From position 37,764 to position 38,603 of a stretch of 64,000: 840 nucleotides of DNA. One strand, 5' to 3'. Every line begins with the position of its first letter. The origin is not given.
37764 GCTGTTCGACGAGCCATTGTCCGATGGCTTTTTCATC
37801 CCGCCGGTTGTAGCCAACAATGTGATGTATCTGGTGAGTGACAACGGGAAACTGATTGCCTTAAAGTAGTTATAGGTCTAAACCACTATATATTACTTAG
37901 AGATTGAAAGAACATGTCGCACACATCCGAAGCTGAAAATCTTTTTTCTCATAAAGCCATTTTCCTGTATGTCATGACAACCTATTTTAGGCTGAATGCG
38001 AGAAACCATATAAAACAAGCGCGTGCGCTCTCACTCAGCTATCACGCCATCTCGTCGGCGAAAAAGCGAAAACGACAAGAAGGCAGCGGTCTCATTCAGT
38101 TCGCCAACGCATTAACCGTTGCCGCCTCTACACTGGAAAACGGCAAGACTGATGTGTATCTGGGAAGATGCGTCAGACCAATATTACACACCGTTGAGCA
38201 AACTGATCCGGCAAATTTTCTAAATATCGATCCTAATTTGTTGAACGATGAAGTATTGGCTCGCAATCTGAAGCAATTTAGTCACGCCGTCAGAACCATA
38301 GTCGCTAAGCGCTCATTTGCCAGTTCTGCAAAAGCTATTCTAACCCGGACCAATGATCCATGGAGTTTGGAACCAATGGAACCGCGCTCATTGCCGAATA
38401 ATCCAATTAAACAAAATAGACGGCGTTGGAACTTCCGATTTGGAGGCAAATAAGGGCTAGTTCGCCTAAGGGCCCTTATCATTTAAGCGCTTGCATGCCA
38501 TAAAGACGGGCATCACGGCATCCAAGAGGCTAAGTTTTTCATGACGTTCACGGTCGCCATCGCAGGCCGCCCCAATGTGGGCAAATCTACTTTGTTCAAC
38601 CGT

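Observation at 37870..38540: AT-rich insertion with a 179-aa basic orphan ORF interrupting the conserved yfgM-bamB-der synteny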

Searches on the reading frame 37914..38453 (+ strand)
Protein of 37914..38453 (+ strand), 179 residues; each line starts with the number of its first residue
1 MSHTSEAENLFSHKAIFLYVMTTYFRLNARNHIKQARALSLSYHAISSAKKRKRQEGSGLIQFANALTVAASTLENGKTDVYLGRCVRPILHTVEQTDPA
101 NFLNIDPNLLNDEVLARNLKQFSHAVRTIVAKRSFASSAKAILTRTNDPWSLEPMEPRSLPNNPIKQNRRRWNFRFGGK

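Call 4: search_protein_families(library=pfam, proteins=[window:37914-38453:+], max_evalue=1)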
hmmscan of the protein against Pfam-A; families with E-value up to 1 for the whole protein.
window:37914-38453:+ (179 aa): 1 family
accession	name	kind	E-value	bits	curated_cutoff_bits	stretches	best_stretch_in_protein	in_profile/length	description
PF14897.12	EpsG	-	0.18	11.3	30.1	1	15-56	94-134/326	EpsG family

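Call 5: search_protein_families(library=padloc, proteins=[window:37914-38453:+], max_evalue=1)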
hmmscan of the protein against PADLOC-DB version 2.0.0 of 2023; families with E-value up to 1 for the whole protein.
window:37914-38453:+ (179 aa): 0 families

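Call 6: search_protein_families(library=ncbifam, proteins=[window:37914-38453:+], max_evalue=1)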
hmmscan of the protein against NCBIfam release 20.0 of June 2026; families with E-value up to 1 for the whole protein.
window:37914-38453:+ (179 aa): 0 families

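Call 7: find_homologous_proteins(query=window:37914-38450:+, max_evalue=0.01)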
Query window:37914-38450:+ (179 aa): 1 proteins with E <= 0.01 among 55 candidates.
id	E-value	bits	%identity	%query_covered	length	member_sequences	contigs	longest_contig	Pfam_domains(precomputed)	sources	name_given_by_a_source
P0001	2.4e-113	394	100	100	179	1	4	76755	-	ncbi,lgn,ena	-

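Call 10: find_encoding_contigs(protein=P0001, flank=6000, max_places=6)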
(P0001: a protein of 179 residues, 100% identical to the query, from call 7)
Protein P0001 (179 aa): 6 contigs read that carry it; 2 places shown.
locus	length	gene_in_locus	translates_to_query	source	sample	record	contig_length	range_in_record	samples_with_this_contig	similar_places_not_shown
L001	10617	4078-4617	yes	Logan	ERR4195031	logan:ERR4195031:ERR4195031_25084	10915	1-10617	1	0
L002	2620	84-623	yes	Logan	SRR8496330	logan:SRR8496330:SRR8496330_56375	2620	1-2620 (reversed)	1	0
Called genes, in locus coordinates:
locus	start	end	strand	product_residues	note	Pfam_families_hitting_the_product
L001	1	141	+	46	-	?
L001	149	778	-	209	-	PF01810:LysE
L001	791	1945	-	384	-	PF22643:NagA_N, PF01979:Amidohydro_1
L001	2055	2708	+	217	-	PF09976:TPR_21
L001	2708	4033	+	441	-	PF01011:PQQ (faint), PF13570:Beta-prop_ACSF4, PF13360:PQQ_2, PF25293:Beta-prop_EMC1_N (weak)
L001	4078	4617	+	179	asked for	-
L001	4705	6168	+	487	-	PF00071:Ras (faint), PF00350:Dynamin_N (faint), PF01926:MMR_HSR1, PF02421:FeoB_N, PF00009:GTP_EFTU, PF01926:MMR_HSR1, PF02421:FeoB_N, PF14714:KH_dom-like, +4 more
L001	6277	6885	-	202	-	-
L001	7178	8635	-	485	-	PF13230:GATase_4 (weak), PF13522:GATase_6, PF13537:GATase_7, PF00156:Pribosyltran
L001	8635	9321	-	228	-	PF02674:Colicin_V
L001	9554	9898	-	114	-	-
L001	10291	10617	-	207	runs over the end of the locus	?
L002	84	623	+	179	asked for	-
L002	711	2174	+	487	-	PF00071:Ras (faint), PF00350:Dynamin_N (faint), PF01926:MMR_HSR1, PF02421:FeoB_N, PF00009:GTP_EFTU, PF01926:MMR_HSR1, PF02421:FeoB_N, PF14714:KH_dom-like, +4 more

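Call 11: list_cluster_members(proteins=[window:37914-38450:+, window:40116-40721:-, window:43366-44127:+])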
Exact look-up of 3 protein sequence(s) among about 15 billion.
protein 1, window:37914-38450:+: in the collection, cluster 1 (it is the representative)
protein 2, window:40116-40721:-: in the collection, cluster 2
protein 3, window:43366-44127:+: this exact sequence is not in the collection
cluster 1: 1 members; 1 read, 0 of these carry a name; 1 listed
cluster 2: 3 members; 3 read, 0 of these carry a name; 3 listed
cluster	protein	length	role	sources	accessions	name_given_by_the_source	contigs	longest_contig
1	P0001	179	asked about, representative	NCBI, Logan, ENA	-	-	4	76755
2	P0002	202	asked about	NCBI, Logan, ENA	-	-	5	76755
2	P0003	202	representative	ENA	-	-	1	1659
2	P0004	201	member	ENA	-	-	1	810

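Call 27: predict_structure(protein=window:37914-38450:+)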
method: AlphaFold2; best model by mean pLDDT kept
length: 179 residues; sequences in the alignment: 1
mean_pLDDT: 45.9   pTM: 0.33
mean pLDDT of the five models: 45.9, 40.1, 39.0, 37.6, 36.5
residues with pLDDT >= 90: 0; 70-90: 0; 50-70: 66; < 50: 113
segments of 3 or more residues with pLDDT < 50: 1-20, 22-36, 40-42, 44-50, 52-56, 78-90, 92-94, 133-171, 173-175, 177-179
pLDDT, mean of each block of 10 residues (from residue 1): 34 45 46 49 46 47 52 50 44 51 53 57 54 41 35 35 40 46
secondary structure, 60 per line:
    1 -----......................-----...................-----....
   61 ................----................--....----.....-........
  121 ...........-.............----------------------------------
elements in order: H6-27 H33-51 H57-76 H81-96 H99-102 H107-111 H113-131 H133-145

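Call 33: search_protein_representatives(protein=window:37914-38450:+)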
Query: 179 residues. Proteins with E-value up to 0.001 (for the whole library): 9; up to 1e-10: 2; up to 1e-30: 1. The best 9 are listed.
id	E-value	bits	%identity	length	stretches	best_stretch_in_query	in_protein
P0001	7.6e-114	393.7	100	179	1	1-179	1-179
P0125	4.8e-12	62.7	32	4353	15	61-110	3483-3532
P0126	7.3e-09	52.3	-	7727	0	-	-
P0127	1.0e-06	45.3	35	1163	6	71-110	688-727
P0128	2.8e-06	43.9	30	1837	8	59-111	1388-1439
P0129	3.6e-05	40.3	41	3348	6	87-110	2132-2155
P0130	4.7e-05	40.0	31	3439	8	72-115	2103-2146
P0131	9.7e-05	38.9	38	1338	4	81-110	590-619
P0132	4.4e-04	36.8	36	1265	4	59-115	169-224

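Call 35: search_protein_families(library=pfam, proteins=[P0127, P0131, P0132, P0128], max_evalue=0.01)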
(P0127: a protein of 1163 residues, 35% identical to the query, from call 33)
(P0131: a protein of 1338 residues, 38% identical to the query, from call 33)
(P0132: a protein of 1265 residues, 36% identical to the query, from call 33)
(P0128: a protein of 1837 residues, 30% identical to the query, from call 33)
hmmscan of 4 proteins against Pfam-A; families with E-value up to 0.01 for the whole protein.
P0127 (1163 aa): 9 families
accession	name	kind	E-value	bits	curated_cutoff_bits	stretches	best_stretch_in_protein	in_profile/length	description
PF17210.9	SdrD_B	-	6e-144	471.3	29.7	11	347-423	2-77/112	SdrD B-like domain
PF13620.12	CarboxypepD_reg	-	1.8e-43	147.2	32.3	5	669-723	5-63/82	Carboxypeptidase regulatory-like domain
PF17802.7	SpaA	-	1e-33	115.8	23.1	1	170-229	10-76/91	Prealbumin-like fold domain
PF09912.14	DUF2141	-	4.9e-14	52.7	24.4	0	728-779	34-88/112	Uncharacterized protein conserved in bacteria (DUF2141)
PF16371.11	MetallophosN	-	4.4e-13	49.7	35.6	0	489-536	8-53/77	N terminal of Calcineurin-like phosphoesterase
PF11008.14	DUF2846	-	1.1e-09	38.7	34.3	0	1070-1128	20-72/92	Protein of unknown function (DUF2846)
PF13715.12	CarbopepD_reg_2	-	6.4e-07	29.8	32.2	0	480-525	3-49/88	CarboxypepD_reg-like domain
PF09430.16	EMC7_beta-sandw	-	1.8e-05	25.4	26.6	0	881-905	23-47/122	ER membrane protein complex subunit 7, beta-sandwich domain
PF13517.12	FG-GAP_3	-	0.0038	18.2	26.9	0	41-64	35-58/61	FG-GAP-like repeat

P0131 (1338 aa): 19 families
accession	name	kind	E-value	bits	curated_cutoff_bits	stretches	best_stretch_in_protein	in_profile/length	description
PF17210.9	SdrD_B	-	3.6e-149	488.1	29.7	11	73-143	5-77/112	SdrD B-like domain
PF13620.12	CarboxypepD_reg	-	1.6e-55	185.8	32.3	11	466-538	8-79/82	Carboxypeptidase regulatory-like domain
PF17802.7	SpaA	-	2.5e-53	178.7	23.1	5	87-140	11-70/91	Prealbumin-like fold domain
PF09430.16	EMC7_beta-sandw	-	9.1e-26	90.9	26.6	0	761-801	9-48/122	ER membrane protein complex subunit 7, beta-sandwich domain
PF13715.12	CarbopepD_reg_2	-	6.8e-19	68.1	32.2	0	468-509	10-49/88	CarboxypepD_reg-like domain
PF09912.14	DUF2141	-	7.1e-15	55.4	24.4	0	244-283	39-78/112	Uncharacterized protein conserved in bacteria (DUF2141)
PF19403.5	SpaA_2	-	5.7e-14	52.9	25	0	593-638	49-93/96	Prealbumin-like fold domain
PF22904.2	NOMO1-like_2nd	-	9.7e-12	45.3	27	0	756-801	18-63/90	BOS complex subunit NOMO1-like, second beta sandwich domain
PF00775.27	Dioxygenase_C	-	3.7e-11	43.2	27.3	0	107-132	77-102/182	Dioxygenase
PF13927.12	Ig_3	-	5.8e-10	40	30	1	1046-1114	1-78/78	Immunoglobulin domain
PF14686.12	fn3_3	-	4.9e-08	33.1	24.4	0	485-508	26-49/75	Polysaccharide lyase family 4, domain II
PF23193.1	NOMO_3rd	-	4.7e-07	30.3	27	0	765-796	51-82/120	NOMO third transthyretin-like domain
PF24025.1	Ig_DR_A0283-like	-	6.9e-07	30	27.1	0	87-139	17-71/102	DR_A0283-like, Ig-like domain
PF13895.12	Ig_2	-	6.9e-07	29.8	27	1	1047-1128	2-79/79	Immunoglobulin domain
PF07679.22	I-set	-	1.6e-06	28.5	23.7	1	1047-1117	1-80/90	Immunoglobulin I-set domain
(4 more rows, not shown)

P0132 (1265 aa): 9 families
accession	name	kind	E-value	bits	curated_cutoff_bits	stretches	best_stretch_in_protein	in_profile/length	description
PF17210.9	SdrD_B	-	7.1e-101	332.6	29.7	9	433-522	2-93/112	SdrD B-like domain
PF13620.12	CarboxypepD_reg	-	4.7e-26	91.4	32.3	2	164-205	8-54/82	Carboxypeptidase regulatory-like domain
PF17802.7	SpaA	-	1.4e-16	60.8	23.1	1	275-330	33-89/91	Prealbumin-like fold domain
PF13715.12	CarbopepD_reg_2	-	8e-13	48.7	32.2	0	163-203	7-48/88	CarboxypepD_reg-like domain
PF16371.11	MetallophosN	-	3.9e-09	37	35.6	1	783-835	6-56/77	N terminal of Calcineurin-like phosphoesterase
PF21112.3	CsgH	-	6.1e-05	23.4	27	0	786-839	8-62/88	CsgH protein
PF11008.14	DUF2846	-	8.1e-05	23.1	34.3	0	270-326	25-76/92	Protein of unknown function (DUF2846)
PF06832.18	BiPBP_C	-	0.00042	20.6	26.8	0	789-831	45-87/90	Penicillin-Binding Protein C-terminus Family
PF22898.2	NOMO1-like_1st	-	0.0019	18.7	27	0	282-319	35-71/85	BOS complex subunit NOMO1-like, first beta sandwich domain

P0128 (1837 aa): 16 families
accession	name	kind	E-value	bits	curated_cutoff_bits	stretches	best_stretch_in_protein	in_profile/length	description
PF17210.9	SdrD_B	-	2.5e-164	537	29.7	9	1270-1341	5-77/112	SdrD B-like domain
PF17802.7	SpaA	-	1.6e-62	208.1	23.1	8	1385-1454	16-89/91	Prealbumin-like fold domain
PF13620.12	CarboxypepD_reg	-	2.7e-41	140.2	32.3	9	1479-1548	12-79/82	Carboxypeptidase regulatory-like domain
PF22904.2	NOMO1-like_2nd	-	1.1e-26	93.2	27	2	1477-1544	15-84/90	BOS complex subunit NOMO1-like, second beta sandwich domain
PF09430.16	EMC7_beta-sandw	-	1.8e-23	83.5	26.6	0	1387-1427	9-48/122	ER membrane protein complex subunit 7, beta-sandwich domain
PF05738.19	Cna_B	-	1.7e-17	64.1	22.3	0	1388-1435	21-80/87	Cna protein B-type domain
PF01105.29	EMP24_GP25L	-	9.8e-11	42.5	25.9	0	1196-1230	39-77/182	emp24/gp25L/p24 family/GOLD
PF00775.27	Dioxygenase_C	-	1.3e-08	35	27.3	0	1497-1525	77-105/182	Dioxygenase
PF09912.14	DUF2141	-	2.1e-08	34.5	24.4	0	1440-1481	34-77/112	Uncharacterized protein conserved in bacteria (DUF2141)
PF24421.1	Ig_J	-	2.4e-08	34.4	29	0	1106-1134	52-80/104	Tip attachment protein J, Ig-like domain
PF07495.19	Y_Y_Y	-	1.3e-07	31.9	26.6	0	1501-1519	24-43/65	Y_Y_Y domain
PF13715.12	CarbopepD_reg_2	-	1.1e-05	25.8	32.2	0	1478-1520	11-50/88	CarboxypepD_reg-like domain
PF23623.1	GBD_IRG7_N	-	7.7e-05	23.2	27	0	1388-1425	40-79/95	IRG7 N-terminal galactose binding domain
PF23193.1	NOMO_3rd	-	8.1e-05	23.1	27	0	1008-1041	52-85/120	NOMO third transthyretin-like domain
PF14686.12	fn3_3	-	0.00014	22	24.4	0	1018-1063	29-72/75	Polysaccharide lyase family 4, domain II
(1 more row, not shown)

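Call 44: search_dna_similar(query=window:37914-38450:+, collection=plasmids, mode=protein, max_evalue=1, max_rows=10)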
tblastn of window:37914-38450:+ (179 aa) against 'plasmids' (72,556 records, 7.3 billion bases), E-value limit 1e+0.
No match.

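Call 45: search_dna_similar(query=window:37914-38450:+, collection=phages, mode=protein, max_evalue=1, max_rows=10)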
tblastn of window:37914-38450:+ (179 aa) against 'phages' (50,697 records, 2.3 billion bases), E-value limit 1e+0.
No match.

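Call 46: search_protein_families(library=phrogs, proteins=[window:37914-38450:+], max_evalue=1)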
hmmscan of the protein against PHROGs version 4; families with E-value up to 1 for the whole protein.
window:37914-38450:+ (179 aa): 0 families

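Call 50: find_related_loci(query=window:37914-38450:+, collection=metagenome_contigs, flank=5000)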
Query window:37914-38450:+ (179 aa) in metagenome_contigs; peptide patterns used: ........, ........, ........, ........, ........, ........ (x = any residue, [..] = any of these).
113 stretches matched a pattern, but none encodes a relative of the query by tblastn (E <= 1e-3).

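Call 51: find_related_loci(query=window:37914-38450:+, collection=viral_contigs, flank=5000)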
Query window:37914-38450:+ (179 aa) in viral_contigs; peptide patterns used: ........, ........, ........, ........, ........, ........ (x = any residue, [..] = any of these).
8 stretches matched a pattern, but none encodes a relative of the query by tblastn (E <= 1e-3).

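Call 63: search_solved_structures(query=window:37914-38450:+, max_evalue=10)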
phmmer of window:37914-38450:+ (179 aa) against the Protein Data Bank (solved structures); distinct sequences matched with E-value up to 10: 1.
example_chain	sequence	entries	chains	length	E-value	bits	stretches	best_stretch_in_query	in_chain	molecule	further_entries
8flx_A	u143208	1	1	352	0.71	13.3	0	37-81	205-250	LK031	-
